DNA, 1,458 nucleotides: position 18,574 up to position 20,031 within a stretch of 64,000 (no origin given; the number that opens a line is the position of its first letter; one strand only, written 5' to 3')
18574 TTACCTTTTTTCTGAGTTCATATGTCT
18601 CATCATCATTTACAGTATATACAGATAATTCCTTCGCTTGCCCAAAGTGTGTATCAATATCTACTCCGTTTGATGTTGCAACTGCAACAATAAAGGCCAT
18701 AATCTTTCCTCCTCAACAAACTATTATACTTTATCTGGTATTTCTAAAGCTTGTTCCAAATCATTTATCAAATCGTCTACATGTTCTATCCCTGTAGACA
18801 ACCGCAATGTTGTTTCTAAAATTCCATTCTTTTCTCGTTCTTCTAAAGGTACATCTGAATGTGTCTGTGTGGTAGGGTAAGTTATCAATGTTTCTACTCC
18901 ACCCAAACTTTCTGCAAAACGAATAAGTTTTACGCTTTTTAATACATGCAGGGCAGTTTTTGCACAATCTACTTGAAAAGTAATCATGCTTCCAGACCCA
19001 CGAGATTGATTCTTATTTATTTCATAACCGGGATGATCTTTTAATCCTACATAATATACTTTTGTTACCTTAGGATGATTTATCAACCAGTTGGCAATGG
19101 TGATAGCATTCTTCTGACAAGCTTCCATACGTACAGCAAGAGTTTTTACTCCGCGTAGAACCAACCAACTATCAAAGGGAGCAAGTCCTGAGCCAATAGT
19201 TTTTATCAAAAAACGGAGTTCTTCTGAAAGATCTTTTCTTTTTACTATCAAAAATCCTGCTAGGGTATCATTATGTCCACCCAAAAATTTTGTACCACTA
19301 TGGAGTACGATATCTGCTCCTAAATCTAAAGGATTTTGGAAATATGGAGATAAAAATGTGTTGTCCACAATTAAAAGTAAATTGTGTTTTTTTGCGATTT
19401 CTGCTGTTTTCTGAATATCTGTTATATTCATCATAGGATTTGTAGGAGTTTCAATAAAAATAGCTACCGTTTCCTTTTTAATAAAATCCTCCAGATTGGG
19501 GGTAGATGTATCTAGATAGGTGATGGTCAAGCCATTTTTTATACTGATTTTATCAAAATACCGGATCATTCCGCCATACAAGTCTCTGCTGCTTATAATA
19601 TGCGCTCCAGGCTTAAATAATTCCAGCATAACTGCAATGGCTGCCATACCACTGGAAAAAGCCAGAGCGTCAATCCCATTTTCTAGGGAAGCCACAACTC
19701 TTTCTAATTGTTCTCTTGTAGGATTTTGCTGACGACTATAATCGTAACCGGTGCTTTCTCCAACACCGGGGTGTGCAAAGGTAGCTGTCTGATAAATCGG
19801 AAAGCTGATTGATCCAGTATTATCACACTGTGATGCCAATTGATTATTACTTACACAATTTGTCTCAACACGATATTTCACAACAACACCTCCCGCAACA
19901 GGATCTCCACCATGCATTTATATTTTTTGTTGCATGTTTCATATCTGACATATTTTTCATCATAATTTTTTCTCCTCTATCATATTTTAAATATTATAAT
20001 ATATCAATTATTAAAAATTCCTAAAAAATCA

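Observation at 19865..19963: Unannotated 32-codon ORF with 4 Met then 6 Cys codons, overlapping the start and SD of the cystathionine lyase gene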

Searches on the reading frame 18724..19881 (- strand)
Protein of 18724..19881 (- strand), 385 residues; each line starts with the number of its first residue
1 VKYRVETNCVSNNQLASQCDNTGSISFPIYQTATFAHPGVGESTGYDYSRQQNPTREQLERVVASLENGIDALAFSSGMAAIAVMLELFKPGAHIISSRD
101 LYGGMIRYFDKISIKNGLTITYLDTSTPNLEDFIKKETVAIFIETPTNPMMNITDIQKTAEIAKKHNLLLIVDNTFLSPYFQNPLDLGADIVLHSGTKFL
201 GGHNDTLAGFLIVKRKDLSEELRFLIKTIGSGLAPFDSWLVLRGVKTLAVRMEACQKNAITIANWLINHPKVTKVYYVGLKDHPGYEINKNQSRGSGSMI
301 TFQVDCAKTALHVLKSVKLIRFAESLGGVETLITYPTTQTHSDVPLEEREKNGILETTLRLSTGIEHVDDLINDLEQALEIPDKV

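Call 5: find_related_loci(query=window:18724-19881:-, collection=genome_contigs, flank=6000)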
Query window:18724-19881:- (385 aa) in genome_contigs; peptide patterns used: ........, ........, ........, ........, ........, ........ (x = any residue, [..] = any of these).
599 stretches matched a pattern (row limit reached: there are more); 490 encode a relative of the query (tblastn E <= 1e-3); the best 80 are kept; 80 distinct loci.
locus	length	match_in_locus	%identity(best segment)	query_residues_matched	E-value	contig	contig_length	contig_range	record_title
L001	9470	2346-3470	75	5-379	0e+0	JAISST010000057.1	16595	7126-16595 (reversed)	MAG: Fusobacteriaceae bacterium isolate Md513_bin107 k119_1812866, whole genome shotgun sequence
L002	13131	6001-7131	69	4-380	0e+0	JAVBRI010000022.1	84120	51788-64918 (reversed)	MAG: Lachnospiraceae bacterium isolate EPI_MAG_00191 c_000009970893, whole genome shotgun sequence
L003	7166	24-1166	69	1-380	0e+0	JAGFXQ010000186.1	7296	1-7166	MAG: Bacillota bacterium isolate CTSoil_066 scaffold_14961, whole genome shotgun sequence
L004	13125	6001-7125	69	5-379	1e-179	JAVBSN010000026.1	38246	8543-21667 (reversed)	MAG: Lachnospiraceae bacterium isolate EPI_MAG_00224 c_000005779656, whole genome shotgun sequence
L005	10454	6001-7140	71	1-380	4e-179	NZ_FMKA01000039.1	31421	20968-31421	Anaerobium acetethylicum strain GluBS11, whole genome shotgun sequence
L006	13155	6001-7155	65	1-384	9e-179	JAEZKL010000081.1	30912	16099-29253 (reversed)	MAG: Bacillota bacterium isolate OH_CDB_29 k127_2148946, whole genome shotgun sequence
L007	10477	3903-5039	67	1-379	8e-178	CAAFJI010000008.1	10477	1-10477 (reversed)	MAG TPA_asm: Lachnospiraceae bacterium, isolate HGM12015, WGS project CAAFJI010000000 data, contig: SRS1596800_141_k141_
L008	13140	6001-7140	66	1-379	4e-177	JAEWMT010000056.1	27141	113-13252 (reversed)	MAG: Bacillota bacterium isolate OH_PDB_144 k127_1441054, whole genome shotgun sequence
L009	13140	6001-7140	66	1-379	1e-176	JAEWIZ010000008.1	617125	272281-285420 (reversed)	MAG: Bacillota bacterium isolate OH_PBrB_133 k127_250199, whole genome shotgun sequence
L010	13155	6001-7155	65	1-384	9e-177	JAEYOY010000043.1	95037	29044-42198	MAG: Bacillota bacterium isolate OH_CBB_170 k127_1659392, whole genome shotgun sequence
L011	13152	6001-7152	66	1-384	1e-176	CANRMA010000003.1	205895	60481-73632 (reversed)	MAG: uncultured Lachnospiraceae bacterium isolate Lapin-030__bin93 genome assembly, contig: Lapin-030__NODE_45_length_20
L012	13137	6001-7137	66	1-379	3e-175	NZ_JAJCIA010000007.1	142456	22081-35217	Blautia faecis strain DFI.3.66 LDJIBEFH_7, whole genome shotgun sequence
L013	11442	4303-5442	67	1-380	6e-175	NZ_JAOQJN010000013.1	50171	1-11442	Bovifimicola ammoniilytica strain Sanger_97 .13414_6_2.13, whole genome shotgun sequence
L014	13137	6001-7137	66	1-379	6e-175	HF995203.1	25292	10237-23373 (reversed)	Firmicutes bacterium CAG:194 genomic scaffold, scf24, whole genome shotgun sequence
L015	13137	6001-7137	65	1-379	1e-174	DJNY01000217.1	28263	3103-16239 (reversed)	MAG TPA_asm: Lachnospiraceae bacterium UBA6452 UBA6452_contig_3325, whole genome shotgun sequence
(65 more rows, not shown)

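Call 13: find_related_loci(query=window:18724-19881:-, collection=metagenome_contigs, flank=4000)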
Query window:18724-19881:- (385 aa) in metagenome_contigs; peptide patterns used: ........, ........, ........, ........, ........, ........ (x = any residue, [..] = any of these).
600 stretches matched a pattern (row limit reached: there are more); 523 encode a relative of the query (tblastn E <= 1e-3); the best 80 are kept; 80 distinct loci.
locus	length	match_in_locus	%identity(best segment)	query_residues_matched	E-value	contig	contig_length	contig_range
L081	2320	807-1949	69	1-380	0e+0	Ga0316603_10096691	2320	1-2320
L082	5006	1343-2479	67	1-379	0e+0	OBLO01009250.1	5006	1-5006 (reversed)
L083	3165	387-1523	66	1-379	0e+0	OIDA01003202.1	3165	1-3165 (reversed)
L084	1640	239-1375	67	1-379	0e+0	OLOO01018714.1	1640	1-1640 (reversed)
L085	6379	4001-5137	67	1-379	2e-177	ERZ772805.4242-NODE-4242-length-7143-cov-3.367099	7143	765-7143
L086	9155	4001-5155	67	1-385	1e-176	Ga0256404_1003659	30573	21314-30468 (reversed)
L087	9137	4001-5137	67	1-379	2e-176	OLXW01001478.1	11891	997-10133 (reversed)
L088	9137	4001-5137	67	1-379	2e-176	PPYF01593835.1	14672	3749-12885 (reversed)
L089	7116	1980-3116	66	1-379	3e-176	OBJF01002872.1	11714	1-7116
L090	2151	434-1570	66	1-379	0e+0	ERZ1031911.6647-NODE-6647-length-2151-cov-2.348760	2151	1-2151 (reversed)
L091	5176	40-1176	66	1-379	2e-177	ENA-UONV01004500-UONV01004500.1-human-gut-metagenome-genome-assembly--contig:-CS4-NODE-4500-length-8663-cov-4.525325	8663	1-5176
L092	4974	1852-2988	66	1-379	1e-180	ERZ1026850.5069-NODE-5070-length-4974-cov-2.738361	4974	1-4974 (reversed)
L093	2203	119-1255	66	1-379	0e+0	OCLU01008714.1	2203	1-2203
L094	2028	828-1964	67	1-379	0e+0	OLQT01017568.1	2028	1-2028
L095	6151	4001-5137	66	1-379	3e-176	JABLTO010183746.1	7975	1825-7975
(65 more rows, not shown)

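Call 16: find_homologous_proteins(query=window:18724-19881:-, max_evalue=1e-100)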
Query window:18724-19881:- (385 aa): 7945 proteins with E <= 1e-100 among 8000 candidates; the best 120 are listed.
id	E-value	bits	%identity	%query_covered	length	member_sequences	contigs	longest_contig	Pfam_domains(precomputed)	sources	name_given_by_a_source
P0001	7.6e-255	862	100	100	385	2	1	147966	PF00155.28,PF01053.27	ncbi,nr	ncbi:MAG: PLP-dependent aspartate aminotransferase family protein [Fusobacteriaceae bacterium]|nr:PL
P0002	2.5e-183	627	70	98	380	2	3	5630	PF00266.26,PF06838.18,PF01053.27,PF01041.24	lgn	-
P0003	4.2e-183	626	73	98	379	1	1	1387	PF00155.28,PF06838.18,PF01053.27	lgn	-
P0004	8.8e-182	622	70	99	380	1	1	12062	PF00155.28,PF00266.26,PF06838.18,PF01053.27,PF01041.24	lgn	-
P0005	1.8e-181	621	70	99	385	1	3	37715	PF00155.28,PF00266.26,PF06838.18,PF01053.27,PF01041.24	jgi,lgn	jgi:cystathionine gamma-synthase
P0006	3.6e-181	620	72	98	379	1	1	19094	PF06838.18,PF01053.27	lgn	-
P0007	7.4e-179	612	69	99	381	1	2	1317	PF06838.18,PF01053.27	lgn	-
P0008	2.3e-178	611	74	98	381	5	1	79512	PF00266.26,PF01053.27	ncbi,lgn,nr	ncbi:MAG: PLP-dependent aspartate aminotransferase family protein [Fusobacteriaceae bacterium]|nr:PL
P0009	2.3e-177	607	71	98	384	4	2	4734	PF00155.28,PF01053.27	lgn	-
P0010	1.9e-176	604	70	98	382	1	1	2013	PF01053.27,PF01041.24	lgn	-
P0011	3.5e-176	604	70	98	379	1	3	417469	PF00155.28,PF06838.18,PF01053.27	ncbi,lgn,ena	-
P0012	7.8e-176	602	68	99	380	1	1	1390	PF00155.28,PF01053.27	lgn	-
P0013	1.3e-175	602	69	98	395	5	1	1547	PF00155.28,PF00266.26,PF06838.18,PF01053.27,PF01041.24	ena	-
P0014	2.2e-175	601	70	98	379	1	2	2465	PF00155.28,PF01053.27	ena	-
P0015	5.7e-175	600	67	99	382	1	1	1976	PF00155.28,PF00266.26,PF06838.18,PF01053.27,PF01041.24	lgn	-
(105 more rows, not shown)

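Call 17: find_encoding_contigs(protein=P0006, flank=4000, max_places=2)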
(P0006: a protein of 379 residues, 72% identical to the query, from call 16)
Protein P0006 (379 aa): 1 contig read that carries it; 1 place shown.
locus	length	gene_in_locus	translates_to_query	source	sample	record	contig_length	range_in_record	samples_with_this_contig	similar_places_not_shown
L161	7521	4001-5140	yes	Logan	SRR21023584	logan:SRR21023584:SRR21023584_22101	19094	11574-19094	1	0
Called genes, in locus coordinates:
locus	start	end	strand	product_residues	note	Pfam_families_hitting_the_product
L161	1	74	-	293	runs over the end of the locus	PF19293:CdaA_N, PF02457:DAC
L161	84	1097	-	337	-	-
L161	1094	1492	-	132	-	-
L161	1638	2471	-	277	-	PF00188:CAP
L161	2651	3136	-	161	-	PF00258:Flavodoxin_1 (weak), PF12641:Flavodoxin_3 (weak), PF12724:Flavodoxin_5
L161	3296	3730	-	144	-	PF02082:Rrf2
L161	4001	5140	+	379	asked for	PF01053:Cys_Met_Meta_PP, PF06838:Met_gamma_lyase (faint)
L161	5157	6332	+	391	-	PF00155:Aminotran_1_2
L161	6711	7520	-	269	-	?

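Call 18: find_encoding_contigs(protein=P0008, flank=4000, max_places=3)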
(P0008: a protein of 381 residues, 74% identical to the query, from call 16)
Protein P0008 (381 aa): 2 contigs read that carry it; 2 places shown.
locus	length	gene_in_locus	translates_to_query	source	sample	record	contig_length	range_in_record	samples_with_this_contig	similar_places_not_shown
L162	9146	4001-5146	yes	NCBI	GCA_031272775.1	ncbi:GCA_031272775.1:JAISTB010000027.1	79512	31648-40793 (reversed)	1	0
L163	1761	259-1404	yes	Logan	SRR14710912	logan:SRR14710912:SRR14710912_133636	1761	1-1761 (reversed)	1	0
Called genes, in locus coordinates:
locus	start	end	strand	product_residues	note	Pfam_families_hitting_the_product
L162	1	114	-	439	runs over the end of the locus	PF00148:Oxidored_nitro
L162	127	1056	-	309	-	PF00291:PALP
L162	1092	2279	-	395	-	PF02579:Nitro_FeMo-Co, PF04055:Radical_SAM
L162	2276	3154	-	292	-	PF00142:Fer4_NifH, PF01656:CbiA, PF10609:ParA (faint), PF13614:AAA_31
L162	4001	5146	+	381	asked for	PF01053:Cys_Met_Meta_PP, PF00266:Aminotran_5 (weak)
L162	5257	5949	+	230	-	-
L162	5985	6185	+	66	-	PF13358:DDE_3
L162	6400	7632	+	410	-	-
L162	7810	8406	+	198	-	-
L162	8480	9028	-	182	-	PF21349:RUBY_RBDX, PF02915:Rubrerythrin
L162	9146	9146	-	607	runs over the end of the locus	PF13522:GATase_6, PF13537:GATase_7, PF01380:SIS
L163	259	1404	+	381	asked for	PF01053:Cys_Met_Meta_PP, PF00266:Aminotran_5 (weak)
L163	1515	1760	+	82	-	?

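Call 19: find_encoding_contigs(protein=P0009, flank=4000, max_places=2)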
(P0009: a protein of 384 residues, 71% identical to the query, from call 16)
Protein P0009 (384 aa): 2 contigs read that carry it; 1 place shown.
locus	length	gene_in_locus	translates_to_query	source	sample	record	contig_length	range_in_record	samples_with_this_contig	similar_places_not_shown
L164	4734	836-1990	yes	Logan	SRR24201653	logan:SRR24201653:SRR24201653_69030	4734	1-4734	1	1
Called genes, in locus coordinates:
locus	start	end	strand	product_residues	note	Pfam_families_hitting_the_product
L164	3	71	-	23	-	?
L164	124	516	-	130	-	-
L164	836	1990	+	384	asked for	PF01053:Cys_Met_Meta_PP, PF00155:Aminotran_1_2 (faint)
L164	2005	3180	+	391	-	PF00155:Aminotran_1_2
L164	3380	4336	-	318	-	PF01156:IU_nuc_hydro, PF07632:Sde182_NH-like (faint)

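Call 26: search_protein_families(library=ncbifam, proteins=[window:18724-19881:-], max_evalue=0.00001)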
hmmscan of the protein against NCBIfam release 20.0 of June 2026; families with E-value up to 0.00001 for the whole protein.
window:18724-19881:- (385 aa): 44 families (the best 25 are shown)
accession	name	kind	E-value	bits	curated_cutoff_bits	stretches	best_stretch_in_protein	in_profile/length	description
NF005810.0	PRK07671.1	equivalog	2.6e-134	448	594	1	20-380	16-377/377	bifunctional cystathionine gamma-lyase/homocysteine desulfhydrase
NF004821.0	PRK06176.1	equivalog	1.5e-130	435.4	642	1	17-380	13-377/380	cystathionine gamma-synthase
NF006095.0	PRK08247.1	equivalog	1.1e-128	429.2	585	1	18-380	16-364/369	methionine biosynthesis PLP-dependent protein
NF005976.0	PRK08064.1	equivalog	3.4e-122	408.1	627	1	2-381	4-382/390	cystathionine beta-lyase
NF005871.0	PRK07811.1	equivalog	2.9e-118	394.8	513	1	20-380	26-387/389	cystathionine gamma-synthase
TIGR01329.1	cysta_beta_ly_E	equivalog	1.5e-114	382.7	487.5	1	15-380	8-379/383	cystathionine beta-lyase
TIGR02080.1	O_succ_thio_ly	equivalog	6.9e-112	373.9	504.55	1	20-380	17-380/382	cystathionine gamma-synthase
NF005577.0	PRK07269.1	equivalog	1.3e-111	373.3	620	1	17-380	17-363/364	cystathionine gamma-synthase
TIGR01328.1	met_gam_lyase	equivalog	2.7e-108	362.3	549.7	1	5-380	4-389/391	methionine gamma-lyase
NF005263.0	PRK06767.1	equivalog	1.1e-102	344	617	1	4-380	5-384/392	methionine gamma-lyase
NF006347.0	PRK08574.1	equivalog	3.1e-101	338.9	477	1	16-380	11-383/385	cystathionine gamma-synthase family protein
NF006003.0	PRK08133.1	equivalog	5.8e-100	334.7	522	1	26-380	38-395/396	O-succinylhomoserine sulfhydrylase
NF004876.0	PRK06234.1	subfamily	6.6e-99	331.6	666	1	21-380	23-396/400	methionine gamma-lyase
NF005047.0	PRK06460.1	equivalog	6.7e-99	331.3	501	1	20-379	14-372/376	hypothetical protein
NF043007.1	CysBLyMetC_Staph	equivalog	6.3e-97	324.8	700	1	2-380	2-373/378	cystathionine beta-lyase MetC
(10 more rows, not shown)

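Call 30: find_encoding_contigs(protein=P0003, flank=3000, max_places=2)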
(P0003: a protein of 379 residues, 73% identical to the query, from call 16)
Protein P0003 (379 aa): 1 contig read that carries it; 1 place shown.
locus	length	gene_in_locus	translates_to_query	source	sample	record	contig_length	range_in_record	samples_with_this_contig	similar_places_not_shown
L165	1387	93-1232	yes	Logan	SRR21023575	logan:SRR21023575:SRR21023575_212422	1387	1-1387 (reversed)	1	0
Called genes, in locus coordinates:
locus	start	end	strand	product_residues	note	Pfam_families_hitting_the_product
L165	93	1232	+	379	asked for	PF01053:Cys_Met_Meta_PP, PF00155:Aminotran_1_2 (weak), PF06838:Met_gamma_lyase (faint)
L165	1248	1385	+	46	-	?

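Call 31: find_encoding_contigs(protein=P0002, flank=3000, max_places=2)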
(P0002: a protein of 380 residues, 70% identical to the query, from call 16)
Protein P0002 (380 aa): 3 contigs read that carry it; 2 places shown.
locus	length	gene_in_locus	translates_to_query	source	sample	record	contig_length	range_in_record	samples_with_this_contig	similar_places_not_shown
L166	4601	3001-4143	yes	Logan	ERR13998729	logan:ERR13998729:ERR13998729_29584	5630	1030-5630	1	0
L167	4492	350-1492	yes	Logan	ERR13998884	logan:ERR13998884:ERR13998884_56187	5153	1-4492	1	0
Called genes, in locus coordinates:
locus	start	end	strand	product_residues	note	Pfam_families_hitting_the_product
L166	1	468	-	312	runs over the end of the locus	PF00132:Hexapep (faint)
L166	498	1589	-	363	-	PF00072:Response_reg, PF12833:HTH_18, PF00165:HTH_AraC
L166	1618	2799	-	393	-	PF00155:Aminotran_1_2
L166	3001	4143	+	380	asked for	PF01053:Cys_Met_Meta_PP, PF06838:Met_gamma_lyase (weak), PF00266:Aminotran_5 (weak), PF01041:DegT_DnrJ_EryC1 (faint)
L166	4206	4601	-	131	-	?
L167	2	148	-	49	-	?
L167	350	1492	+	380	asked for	PF01053:Cys_Met_Meta_PP, PF06838:Met_gamma_lyase (weak), PF00266:Aminotran_5 (weak), PF01041:DegT_DnrJ_EryC1 (faint)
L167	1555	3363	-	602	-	PF00664:ABC_membrane, PF00005:ABC_tran, PF02463:SMC_N (weak)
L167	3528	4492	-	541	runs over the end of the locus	?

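Call 32: find_encoding_contigs(protein=P0005, flank=3000, max_places=2)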
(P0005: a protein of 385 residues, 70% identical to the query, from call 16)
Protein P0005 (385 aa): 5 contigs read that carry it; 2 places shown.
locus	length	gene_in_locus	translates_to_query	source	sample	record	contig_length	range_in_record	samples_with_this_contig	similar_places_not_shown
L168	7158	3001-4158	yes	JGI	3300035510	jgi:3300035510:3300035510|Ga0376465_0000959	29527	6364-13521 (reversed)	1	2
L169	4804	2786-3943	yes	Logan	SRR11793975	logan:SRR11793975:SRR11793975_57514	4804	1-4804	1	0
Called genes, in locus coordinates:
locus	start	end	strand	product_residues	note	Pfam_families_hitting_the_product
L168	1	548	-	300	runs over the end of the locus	PF00132:Hexapep (faint)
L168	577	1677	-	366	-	PF00072:Response_reg, PF12833:HTH_18, PF00165:HTH_AraC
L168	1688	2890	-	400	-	PF00155:Aminotran_1_2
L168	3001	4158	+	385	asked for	PF01053:Cys_Met_Meta_PP, PF00155:Aminotran_1_2 (weak), PF06838:Met_gamma_lyase (faint), PF00266:Aminotran_5 (weak), PF01041:DegT_DnrJ_EryC1 (weak)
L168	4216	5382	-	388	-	-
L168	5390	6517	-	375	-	-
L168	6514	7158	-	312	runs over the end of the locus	PF00493:MCM (weak), PF20030:bpMoxR, PF01078:Mg_chelatase (faint), PF00004:AAA (weak), PF07726:AAA_3, PF07728:AAA_5, PF17863:AAA_lid_2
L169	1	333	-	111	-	?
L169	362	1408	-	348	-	PF00072:Response_reg, PF12833:HTH_18, PF00165:HTH_AraC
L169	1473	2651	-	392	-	PF00155:Aminotran_1_2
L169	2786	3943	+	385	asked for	PF01053:Cys_Met_Meta_PP, PF00155:Aminotran_1_2 (weak), PF06838:Met_gamma_lyase (faint), PF00266:Aminotran_5 (weak), PF01041:DegT_DnrJ_EryC1 (weak)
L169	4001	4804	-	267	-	?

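Call 56: list_cluster_members(proteins=[P0001, P0008])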
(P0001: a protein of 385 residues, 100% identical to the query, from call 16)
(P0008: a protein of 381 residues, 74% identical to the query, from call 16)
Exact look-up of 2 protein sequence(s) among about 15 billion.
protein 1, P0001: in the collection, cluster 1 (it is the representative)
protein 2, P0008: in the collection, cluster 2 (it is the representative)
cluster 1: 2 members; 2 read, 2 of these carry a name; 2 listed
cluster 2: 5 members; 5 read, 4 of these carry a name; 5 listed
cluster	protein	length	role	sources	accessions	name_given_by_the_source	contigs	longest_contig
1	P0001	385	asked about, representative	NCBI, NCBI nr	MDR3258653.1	MAG: PLP-dependent aspartate aminotransferase family protein [Fusobacteriaceae bacterium] | PLP-dependent aspartate aminotransferase family protein [Fusobacteriaceae bacterium]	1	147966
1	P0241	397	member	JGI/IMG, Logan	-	cystathionine gamma-synthase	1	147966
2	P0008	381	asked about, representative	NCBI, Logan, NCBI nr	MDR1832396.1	MAG: PLP-dependent aspartate aminotransferase family protein [Fusobacteriaceae bacterium] | PLP-dependent aspartate aminotransferase family protein [Fusobacteriaceae bacterium]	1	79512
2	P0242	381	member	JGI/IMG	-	cystathionine gamma-synthase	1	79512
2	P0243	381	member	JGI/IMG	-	cystathionine gamma-synthase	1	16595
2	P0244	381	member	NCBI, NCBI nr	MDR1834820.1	MAG: PLP-dependent aspartate aminotransferase family protein [Fusobacteriaceae bacterium] | PLP-dependent aspartate aminotransferase family protein [Fusobacteriaceae bacterium]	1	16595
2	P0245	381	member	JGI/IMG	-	-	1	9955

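Call 57: find_encoding_contigs(protein=P0245, flank=5000, max_places=2)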
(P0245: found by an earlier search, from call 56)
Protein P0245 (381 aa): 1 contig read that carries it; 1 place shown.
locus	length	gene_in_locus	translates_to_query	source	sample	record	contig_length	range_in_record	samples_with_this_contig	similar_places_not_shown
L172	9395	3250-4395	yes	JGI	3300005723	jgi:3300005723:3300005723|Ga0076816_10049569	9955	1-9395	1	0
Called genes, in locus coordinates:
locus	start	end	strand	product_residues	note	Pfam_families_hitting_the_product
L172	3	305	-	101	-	?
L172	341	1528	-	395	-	PF02579:Nitro_FeMo-Co, PF04055:Radical_SAM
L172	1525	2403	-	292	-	PF00142:Fer4_NifH, PF01656:CbiA, PF10609:ParA (faint), PF13614:AAA_31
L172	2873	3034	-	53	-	-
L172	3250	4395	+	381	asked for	PF01053:Cys_Met_Meta_PP, PF00266:Aminotran_5 (weak)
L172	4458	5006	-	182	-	PF21349:RUBY_RBDX, PF02915:Rubrerythrin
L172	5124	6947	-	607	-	PF13522:GATase_6, PF13537:GATase_7, PF01380:SIS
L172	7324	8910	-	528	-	-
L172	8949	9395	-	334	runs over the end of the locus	?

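Call 66: search_solved_structures(query=window:18724-19881:-, max_evalue=1e-60)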
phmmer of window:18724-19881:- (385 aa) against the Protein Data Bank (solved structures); distinct sequences matched with E-value up to 1e-60: 66 (the best 60 are shown).
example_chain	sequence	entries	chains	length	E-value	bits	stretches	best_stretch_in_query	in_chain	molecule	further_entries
4l0o_H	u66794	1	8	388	9.5e-115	386.5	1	17-379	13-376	Cystathionine gamma-synthase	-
7d7o_A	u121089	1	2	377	1.6e-111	375.9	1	21-379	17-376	Bifunctional cystathionine gamma-lyase/homocysteine desulfhydrase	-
6cja_A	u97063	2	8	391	1.8e-105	356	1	17-379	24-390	Cystathionine beta-lyase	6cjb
9j7q_A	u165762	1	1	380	3.8e-102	345.1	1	19-380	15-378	Cystathionine gamma-synthase homolog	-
7md9_H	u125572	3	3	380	4.2e-102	344.9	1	19-380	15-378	Bifunctional cystathionine gamma-lyase/homocysteine desulfhydrase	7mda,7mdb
7mcb_H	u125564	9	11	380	4.3e-102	344.9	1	19-380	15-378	Bifunctional cystathionine gamma-lyase/homocysteine desulfhydrase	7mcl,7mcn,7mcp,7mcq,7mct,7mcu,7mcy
9xlu_A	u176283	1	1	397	4.5e-102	344.8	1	19-380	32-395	Cystathionine gamma-synthase homolog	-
6kgz_A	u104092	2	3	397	4.7e-102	344.8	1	19-380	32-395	Cystathionine gamma-lyase | Cystathionine gamma lyase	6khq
7md1_H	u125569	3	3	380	8.5e-102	343.9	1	19-380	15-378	Bifunctional cystathionine gamma-lyase/homocysteine desulfhydrase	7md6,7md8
9j7p_A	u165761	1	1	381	1e-101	343.7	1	19-380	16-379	Cystathionine gamma-synthase homolog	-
9j7r_A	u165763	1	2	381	2.7e-101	342.2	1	19-380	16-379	Cystathionine gamma-synthase homolog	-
8sf4_A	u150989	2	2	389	3.2e-99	335.4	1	21-380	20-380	Cystathionine gamma-lyase | Cystathionine gamma-synthase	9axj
1ibj_A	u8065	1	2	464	3.3e-99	335.4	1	16-379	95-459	CYSTATHIONINE BETA-LYASE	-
4ixs_A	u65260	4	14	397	3.6e-99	335.3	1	20-379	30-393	Cystathionine gamma-lyase-like protein | Cystathionine gamma-lyase-like protein, LYS201A modified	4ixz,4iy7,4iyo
3e6g_A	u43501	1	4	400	3.7e-99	335.2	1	20-379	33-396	Cystathionine gamma-lyase-like protein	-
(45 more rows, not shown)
